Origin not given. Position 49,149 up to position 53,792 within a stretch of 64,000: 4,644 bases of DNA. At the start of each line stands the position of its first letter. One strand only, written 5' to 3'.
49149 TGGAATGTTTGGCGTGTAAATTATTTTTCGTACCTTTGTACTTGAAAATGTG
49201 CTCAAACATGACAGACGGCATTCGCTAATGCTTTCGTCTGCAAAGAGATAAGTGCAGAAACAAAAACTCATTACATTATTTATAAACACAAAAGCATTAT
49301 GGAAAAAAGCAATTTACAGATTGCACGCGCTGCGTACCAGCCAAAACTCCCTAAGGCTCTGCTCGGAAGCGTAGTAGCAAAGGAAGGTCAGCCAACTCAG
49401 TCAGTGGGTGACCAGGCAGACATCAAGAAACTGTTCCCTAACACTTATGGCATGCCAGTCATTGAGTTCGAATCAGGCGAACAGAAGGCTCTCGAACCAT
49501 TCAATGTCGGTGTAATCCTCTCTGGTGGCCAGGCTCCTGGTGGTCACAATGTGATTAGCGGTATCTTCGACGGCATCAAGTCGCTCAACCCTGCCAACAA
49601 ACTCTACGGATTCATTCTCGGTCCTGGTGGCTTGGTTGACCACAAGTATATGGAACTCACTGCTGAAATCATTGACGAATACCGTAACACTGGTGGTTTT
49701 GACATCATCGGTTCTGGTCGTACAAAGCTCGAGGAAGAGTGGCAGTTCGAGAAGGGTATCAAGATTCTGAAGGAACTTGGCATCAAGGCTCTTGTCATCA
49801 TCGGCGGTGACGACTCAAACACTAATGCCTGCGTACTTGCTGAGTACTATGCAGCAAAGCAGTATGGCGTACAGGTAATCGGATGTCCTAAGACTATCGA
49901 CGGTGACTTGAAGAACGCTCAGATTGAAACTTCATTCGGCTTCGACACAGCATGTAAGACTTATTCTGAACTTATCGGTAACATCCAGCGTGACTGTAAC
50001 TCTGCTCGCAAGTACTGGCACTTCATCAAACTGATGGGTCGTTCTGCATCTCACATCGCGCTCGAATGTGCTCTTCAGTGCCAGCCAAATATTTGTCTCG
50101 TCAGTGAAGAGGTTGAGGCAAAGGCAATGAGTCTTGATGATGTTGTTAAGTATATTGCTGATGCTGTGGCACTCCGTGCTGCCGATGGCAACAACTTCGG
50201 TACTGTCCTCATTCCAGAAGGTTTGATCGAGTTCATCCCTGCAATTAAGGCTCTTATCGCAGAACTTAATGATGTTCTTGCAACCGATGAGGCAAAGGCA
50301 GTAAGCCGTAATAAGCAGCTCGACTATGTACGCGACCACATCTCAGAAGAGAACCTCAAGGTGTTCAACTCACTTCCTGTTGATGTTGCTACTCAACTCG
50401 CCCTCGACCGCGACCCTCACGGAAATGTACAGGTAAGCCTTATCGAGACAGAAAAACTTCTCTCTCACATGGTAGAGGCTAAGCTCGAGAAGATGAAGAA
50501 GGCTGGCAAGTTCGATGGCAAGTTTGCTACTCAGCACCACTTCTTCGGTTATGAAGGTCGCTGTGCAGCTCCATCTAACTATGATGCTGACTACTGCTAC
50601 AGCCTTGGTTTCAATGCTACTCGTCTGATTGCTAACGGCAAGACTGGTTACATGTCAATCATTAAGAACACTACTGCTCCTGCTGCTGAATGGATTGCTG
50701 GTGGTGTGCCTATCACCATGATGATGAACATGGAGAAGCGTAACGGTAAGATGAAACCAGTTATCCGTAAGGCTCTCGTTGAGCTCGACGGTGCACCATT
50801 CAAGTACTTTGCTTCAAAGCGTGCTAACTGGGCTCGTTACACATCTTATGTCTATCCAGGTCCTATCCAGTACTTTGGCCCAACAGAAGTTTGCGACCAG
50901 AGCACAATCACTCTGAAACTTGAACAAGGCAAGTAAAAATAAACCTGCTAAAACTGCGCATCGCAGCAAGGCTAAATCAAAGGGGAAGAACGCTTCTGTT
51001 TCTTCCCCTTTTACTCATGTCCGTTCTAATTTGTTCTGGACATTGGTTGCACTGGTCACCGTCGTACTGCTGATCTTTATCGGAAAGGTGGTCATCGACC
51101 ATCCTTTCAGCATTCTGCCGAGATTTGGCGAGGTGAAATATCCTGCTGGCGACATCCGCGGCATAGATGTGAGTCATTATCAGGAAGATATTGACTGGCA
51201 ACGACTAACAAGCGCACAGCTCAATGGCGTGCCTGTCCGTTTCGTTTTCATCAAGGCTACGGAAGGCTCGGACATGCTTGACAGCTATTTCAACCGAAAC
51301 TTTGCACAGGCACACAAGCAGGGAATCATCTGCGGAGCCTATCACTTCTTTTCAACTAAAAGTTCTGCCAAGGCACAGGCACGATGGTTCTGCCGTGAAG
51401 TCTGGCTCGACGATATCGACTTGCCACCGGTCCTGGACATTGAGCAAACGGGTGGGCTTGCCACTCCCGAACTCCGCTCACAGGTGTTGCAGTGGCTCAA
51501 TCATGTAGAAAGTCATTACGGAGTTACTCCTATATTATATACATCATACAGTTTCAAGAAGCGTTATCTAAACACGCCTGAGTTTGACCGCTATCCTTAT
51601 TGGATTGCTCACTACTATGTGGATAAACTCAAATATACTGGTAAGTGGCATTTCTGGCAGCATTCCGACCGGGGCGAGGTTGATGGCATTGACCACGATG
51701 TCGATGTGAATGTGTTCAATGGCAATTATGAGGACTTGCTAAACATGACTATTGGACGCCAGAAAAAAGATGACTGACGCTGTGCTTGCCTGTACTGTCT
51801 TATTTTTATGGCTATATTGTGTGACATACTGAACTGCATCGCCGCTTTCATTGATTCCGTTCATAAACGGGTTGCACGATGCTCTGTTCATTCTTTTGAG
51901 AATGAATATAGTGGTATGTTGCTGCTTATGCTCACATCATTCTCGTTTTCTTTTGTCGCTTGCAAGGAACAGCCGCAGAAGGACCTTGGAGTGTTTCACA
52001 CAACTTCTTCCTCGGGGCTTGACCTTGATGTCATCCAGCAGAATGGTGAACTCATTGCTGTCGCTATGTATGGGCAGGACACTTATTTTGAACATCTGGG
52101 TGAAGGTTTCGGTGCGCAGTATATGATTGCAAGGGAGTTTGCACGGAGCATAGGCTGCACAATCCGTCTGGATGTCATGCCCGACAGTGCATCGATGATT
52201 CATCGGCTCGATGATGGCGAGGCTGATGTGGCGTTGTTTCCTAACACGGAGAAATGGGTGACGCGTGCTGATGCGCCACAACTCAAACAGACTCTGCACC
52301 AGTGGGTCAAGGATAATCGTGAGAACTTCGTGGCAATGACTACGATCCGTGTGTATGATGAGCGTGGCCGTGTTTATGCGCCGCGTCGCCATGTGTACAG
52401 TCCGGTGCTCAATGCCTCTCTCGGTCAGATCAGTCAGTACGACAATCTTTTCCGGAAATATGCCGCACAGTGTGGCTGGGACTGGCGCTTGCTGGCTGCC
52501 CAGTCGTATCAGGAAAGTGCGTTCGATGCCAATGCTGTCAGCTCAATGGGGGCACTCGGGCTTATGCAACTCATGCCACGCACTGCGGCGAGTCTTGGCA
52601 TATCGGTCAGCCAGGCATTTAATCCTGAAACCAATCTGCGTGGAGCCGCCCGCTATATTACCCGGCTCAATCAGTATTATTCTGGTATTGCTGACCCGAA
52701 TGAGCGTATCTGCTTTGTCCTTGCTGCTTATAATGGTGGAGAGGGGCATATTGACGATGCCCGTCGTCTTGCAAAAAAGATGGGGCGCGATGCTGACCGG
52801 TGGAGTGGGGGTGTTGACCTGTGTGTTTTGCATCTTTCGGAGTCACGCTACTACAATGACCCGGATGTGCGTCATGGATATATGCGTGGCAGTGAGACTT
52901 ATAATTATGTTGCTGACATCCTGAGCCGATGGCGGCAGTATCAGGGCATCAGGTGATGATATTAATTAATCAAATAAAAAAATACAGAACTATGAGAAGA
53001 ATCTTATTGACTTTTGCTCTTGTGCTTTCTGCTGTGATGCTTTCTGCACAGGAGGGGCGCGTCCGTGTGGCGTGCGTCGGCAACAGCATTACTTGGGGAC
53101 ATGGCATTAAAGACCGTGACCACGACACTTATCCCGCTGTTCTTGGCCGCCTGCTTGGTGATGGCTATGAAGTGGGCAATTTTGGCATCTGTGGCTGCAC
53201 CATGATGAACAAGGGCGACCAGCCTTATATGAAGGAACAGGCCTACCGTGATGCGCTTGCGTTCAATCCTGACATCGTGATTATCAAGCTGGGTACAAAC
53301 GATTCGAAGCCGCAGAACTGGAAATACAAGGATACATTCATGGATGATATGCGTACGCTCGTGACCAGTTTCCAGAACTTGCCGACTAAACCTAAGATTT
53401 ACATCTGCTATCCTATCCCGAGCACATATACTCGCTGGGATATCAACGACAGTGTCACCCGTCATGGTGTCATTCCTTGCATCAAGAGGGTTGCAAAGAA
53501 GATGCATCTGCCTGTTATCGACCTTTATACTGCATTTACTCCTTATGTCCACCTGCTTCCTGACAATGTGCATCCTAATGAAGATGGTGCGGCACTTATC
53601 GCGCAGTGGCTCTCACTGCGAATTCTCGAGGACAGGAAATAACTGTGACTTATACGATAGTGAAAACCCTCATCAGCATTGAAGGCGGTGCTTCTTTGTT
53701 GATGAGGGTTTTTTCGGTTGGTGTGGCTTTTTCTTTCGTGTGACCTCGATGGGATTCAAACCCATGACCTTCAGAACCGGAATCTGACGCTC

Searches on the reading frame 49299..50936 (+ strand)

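Call 85: search_protein_families(library=pfam, proteins=[window:49299-50936:+], max_evalue=0.00001)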
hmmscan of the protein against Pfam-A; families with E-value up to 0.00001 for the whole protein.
window:49299-50936:+ (545 aa): 1 family
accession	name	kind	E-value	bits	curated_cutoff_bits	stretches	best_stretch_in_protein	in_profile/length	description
PF00365.25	PFK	-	3.5e-39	135.3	30.9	1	69-441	1-274/277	Phosphofructokinase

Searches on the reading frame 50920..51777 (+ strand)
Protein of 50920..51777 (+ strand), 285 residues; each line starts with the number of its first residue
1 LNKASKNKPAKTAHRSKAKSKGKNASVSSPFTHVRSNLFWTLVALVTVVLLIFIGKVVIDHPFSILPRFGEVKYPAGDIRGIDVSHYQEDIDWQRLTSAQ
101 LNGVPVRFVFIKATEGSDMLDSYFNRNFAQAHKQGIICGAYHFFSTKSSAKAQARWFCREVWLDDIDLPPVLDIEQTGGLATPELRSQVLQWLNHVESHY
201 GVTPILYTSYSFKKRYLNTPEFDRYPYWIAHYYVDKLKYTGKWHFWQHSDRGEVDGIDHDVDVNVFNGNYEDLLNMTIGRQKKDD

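Call 85: search_protein_families(library=pfam, proteins=[window:50920-51777:+], max_evalue=0.00001)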
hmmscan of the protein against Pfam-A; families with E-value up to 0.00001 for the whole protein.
window:50920-51777:+ (285 aa): 1 family
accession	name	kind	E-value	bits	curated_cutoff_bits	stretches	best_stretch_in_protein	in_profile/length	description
PF01183.26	Glyco_hydro_25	-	1e-51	176.2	27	1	82-257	1-180/180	Glycosyl hydrolases family 25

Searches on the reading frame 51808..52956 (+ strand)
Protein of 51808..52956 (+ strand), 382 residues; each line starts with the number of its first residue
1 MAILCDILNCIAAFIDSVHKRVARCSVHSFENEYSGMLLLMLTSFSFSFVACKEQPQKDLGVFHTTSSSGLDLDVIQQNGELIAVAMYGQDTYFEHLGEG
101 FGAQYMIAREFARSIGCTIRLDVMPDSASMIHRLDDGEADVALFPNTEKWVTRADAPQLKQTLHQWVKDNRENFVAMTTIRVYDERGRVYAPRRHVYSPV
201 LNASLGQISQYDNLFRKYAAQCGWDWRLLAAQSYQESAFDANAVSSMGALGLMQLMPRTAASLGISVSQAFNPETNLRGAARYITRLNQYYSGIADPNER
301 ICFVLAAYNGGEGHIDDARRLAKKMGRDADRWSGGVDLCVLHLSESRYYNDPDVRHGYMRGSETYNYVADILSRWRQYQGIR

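Call 85: search_protein_families(library=pfam, proteins=[window:51808-52956:+], max_evalue=0.00001)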
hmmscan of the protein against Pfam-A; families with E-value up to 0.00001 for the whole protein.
window:51808-52956:+ (382 aa): 1 family
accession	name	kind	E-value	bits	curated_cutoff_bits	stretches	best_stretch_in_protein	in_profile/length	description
PF01464.25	SLT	-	1.2e-24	86.5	21.3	1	214-326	2-112/117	Transglycosylase SLT domain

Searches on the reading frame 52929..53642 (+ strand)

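Call 85: search_protein_families(library=pfam, proteins=[window:52929-53642:+], max_evalue=0.00001)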
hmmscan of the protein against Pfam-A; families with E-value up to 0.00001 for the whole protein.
window:52929-53642:+ (237 aa): 2 families
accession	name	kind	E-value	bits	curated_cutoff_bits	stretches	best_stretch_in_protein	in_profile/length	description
PF13472.12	Lipase_GDSL_2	-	6.9e-24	85.8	32.9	1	49-223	1-178/178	GDSL-like Lipase/Acylhydrolase family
PF00657.28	Lipase_GDSL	-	3.6e-11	44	23.6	1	47-228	1-208/208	GDSL-like Lipase/Acylhydrolase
